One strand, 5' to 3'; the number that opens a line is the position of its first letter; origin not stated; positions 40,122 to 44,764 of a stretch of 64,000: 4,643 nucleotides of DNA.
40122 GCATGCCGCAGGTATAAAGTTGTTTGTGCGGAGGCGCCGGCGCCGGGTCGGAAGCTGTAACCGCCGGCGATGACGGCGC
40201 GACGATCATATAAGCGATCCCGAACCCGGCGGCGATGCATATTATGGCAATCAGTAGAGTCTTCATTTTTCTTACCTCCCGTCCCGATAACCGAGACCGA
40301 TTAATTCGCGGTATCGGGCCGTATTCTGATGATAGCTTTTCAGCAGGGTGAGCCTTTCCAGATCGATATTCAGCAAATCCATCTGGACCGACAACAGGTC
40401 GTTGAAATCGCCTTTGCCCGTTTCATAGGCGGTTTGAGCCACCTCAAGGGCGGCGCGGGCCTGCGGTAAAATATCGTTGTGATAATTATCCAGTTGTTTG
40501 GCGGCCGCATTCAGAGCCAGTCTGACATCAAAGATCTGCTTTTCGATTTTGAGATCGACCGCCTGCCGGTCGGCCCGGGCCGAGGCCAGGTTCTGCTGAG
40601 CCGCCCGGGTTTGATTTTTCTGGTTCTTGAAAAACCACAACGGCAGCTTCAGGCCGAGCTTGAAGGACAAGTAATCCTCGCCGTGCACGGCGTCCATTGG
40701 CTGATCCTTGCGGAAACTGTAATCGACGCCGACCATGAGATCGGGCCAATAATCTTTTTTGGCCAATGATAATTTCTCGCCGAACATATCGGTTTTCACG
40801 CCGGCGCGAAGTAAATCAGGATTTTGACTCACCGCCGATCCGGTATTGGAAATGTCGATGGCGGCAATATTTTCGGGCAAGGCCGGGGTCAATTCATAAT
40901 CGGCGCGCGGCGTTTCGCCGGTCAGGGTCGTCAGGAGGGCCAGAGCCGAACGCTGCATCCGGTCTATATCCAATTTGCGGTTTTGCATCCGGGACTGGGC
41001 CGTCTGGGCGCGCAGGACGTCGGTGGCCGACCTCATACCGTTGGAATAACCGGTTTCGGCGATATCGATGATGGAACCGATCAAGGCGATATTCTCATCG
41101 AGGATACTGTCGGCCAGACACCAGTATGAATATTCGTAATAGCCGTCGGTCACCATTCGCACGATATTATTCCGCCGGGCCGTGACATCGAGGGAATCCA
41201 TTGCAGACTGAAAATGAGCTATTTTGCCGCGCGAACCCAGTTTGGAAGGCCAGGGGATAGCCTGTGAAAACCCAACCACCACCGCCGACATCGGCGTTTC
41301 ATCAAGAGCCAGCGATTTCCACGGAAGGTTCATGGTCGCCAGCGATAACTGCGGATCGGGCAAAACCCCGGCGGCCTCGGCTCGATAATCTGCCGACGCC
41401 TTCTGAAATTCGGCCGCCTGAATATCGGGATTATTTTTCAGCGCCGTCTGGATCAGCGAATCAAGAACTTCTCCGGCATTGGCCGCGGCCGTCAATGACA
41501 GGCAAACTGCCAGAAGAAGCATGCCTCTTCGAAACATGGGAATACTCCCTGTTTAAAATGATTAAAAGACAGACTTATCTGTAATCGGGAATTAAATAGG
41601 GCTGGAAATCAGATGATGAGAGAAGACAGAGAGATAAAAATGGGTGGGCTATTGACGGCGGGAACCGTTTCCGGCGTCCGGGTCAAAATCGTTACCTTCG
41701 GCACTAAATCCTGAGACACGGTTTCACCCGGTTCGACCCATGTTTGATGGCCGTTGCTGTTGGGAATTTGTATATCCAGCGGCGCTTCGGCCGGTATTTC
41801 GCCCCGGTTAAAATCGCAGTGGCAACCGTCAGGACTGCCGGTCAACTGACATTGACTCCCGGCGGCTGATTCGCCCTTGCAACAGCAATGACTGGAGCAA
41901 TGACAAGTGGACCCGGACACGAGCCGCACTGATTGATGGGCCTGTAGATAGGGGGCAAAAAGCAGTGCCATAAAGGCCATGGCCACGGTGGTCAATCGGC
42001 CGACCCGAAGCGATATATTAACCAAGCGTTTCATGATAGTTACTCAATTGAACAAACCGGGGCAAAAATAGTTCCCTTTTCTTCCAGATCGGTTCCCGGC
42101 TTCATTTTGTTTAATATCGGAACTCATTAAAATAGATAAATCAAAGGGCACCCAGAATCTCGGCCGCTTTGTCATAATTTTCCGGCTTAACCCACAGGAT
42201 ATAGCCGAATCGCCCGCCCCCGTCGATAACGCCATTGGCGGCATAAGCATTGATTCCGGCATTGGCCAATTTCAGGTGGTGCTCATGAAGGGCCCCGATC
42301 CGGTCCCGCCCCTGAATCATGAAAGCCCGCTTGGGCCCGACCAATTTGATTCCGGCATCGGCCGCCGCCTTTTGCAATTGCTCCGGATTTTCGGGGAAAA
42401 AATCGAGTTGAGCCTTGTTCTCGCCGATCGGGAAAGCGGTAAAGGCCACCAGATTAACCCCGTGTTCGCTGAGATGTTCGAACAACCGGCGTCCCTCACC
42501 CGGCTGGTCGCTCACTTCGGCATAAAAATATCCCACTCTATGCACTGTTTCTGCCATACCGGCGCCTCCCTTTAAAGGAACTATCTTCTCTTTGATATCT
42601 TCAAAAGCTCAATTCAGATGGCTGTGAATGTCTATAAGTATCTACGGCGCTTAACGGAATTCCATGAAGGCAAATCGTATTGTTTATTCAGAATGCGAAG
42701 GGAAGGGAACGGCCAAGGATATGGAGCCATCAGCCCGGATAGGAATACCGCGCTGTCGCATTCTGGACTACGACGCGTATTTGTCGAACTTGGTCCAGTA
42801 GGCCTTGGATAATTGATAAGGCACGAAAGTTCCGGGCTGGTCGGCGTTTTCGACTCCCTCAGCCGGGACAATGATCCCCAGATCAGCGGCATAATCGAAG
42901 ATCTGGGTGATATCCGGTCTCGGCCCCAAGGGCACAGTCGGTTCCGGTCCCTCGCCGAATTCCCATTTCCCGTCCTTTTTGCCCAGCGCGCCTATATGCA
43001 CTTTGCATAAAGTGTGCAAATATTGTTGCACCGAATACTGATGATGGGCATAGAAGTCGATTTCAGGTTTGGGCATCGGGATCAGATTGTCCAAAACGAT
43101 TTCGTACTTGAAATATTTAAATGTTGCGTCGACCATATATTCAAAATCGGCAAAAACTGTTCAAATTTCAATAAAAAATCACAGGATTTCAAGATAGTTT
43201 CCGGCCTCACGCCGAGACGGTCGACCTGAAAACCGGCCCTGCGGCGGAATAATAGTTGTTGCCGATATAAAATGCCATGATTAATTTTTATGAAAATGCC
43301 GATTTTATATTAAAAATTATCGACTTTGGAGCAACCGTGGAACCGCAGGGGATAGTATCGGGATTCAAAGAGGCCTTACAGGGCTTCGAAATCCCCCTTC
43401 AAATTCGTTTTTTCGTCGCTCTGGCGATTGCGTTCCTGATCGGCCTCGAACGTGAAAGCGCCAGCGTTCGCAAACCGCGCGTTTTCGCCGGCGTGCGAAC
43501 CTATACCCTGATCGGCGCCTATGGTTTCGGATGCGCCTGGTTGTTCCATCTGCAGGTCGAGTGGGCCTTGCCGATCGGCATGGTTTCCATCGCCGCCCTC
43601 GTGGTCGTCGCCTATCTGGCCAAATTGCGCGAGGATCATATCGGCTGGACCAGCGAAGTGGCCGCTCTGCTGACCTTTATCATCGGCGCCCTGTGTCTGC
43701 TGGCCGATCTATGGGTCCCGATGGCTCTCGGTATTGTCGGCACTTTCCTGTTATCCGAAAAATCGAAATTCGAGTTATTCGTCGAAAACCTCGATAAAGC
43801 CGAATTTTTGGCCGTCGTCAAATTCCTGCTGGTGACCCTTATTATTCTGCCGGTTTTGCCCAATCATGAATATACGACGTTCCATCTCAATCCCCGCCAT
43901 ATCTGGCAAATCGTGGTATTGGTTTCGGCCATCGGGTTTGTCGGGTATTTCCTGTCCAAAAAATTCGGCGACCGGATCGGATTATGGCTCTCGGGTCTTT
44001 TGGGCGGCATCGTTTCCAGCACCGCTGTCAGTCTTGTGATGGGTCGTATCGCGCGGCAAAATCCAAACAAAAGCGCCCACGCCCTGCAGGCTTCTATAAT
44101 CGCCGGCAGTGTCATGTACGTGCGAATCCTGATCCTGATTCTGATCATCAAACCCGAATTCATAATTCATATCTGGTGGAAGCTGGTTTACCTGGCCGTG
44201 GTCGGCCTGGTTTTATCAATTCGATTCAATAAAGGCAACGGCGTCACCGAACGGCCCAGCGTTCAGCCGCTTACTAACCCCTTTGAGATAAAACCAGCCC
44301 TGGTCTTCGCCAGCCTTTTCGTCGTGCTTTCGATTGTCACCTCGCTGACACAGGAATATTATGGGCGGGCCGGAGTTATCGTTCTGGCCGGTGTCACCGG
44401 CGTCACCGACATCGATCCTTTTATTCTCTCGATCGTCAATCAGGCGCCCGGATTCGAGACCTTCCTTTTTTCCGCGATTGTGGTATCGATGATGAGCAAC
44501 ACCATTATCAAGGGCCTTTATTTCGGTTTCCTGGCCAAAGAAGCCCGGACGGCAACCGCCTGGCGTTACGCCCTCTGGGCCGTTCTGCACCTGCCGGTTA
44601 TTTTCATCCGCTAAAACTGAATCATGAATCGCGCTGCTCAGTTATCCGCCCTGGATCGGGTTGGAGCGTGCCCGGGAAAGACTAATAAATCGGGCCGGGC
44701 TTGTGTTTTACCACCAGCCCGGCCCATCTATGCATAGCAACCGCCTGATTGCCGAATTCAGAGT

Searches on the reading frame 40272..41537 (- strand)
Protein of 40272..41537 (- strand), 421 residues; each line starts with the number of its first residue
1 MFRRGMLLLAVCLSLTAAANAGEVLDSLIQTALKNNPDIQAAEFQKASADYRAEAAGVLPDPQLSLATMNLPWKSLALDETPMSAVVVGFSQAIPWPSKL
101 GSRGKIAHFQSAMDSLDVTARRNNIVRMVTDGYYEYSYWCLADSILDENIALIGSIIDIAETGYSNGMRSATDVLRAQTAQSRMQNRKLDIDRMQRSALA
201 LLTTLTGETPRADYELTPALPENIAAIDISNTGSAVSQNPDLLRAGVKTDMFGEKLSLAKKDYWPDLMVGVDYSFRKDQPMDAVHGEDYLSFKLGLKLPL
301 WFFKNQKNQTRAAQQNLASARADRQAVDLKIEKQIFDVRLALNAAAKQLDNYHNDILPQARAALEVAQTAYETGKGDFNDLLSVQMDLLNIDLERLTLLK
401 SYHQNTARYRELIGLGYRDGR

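Call 10: search_protein_families(library=pfam, proteins=[window:40272-41537:-])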
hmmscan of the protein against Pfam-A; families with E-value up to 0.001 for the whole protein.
window:40272-41537:- (421 aa): 1 family
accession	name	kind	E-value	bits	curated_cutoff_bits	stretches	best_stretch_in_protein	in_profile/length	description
PF02321.23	OEP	-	3.2e-46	157.9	22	2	235-414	8-187/187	Outer membrane efflux protein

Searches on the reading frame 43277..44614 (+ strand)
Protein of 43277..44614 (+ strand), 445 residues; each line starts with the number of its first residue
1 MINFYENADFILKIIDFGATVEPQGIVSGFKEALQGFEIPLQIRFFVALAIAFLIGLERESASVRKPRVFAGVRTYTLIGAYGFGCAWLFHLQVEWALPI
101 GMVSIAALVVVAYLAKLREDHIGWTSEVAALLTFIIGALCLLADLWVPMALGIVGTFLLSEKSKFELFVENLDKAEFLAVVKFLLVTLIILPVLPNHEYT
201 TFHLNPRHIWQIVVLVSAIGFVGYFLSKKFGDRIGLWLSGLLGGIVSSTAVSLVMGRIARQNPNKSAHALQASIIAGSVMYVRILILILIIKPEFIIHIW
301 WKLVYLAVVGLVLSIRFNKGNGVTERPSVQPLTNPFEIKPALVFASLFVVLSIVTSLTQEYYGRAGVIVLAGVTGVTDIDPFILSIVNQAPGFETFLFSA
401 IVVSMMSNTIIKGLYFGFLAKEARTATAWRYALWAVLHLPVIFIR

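Call 10: search_protein_families(library=pfam, proteins=[window:43277-44614:+])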
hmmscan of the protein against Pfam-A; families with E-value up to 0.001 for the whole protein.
window:43277-44614:+ (445 aa): 2 families
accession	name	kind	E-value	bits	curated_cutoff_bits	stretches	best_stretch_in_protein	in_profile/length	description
PF13194.11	DUF4010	-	3.5e-53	180.9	30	1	214-417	1-207/210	Domain of unknown function (DUF4010)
PF02308.21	MgtC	-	4.2e-13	50.2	31.4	1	46-166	2-119/121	MgtC family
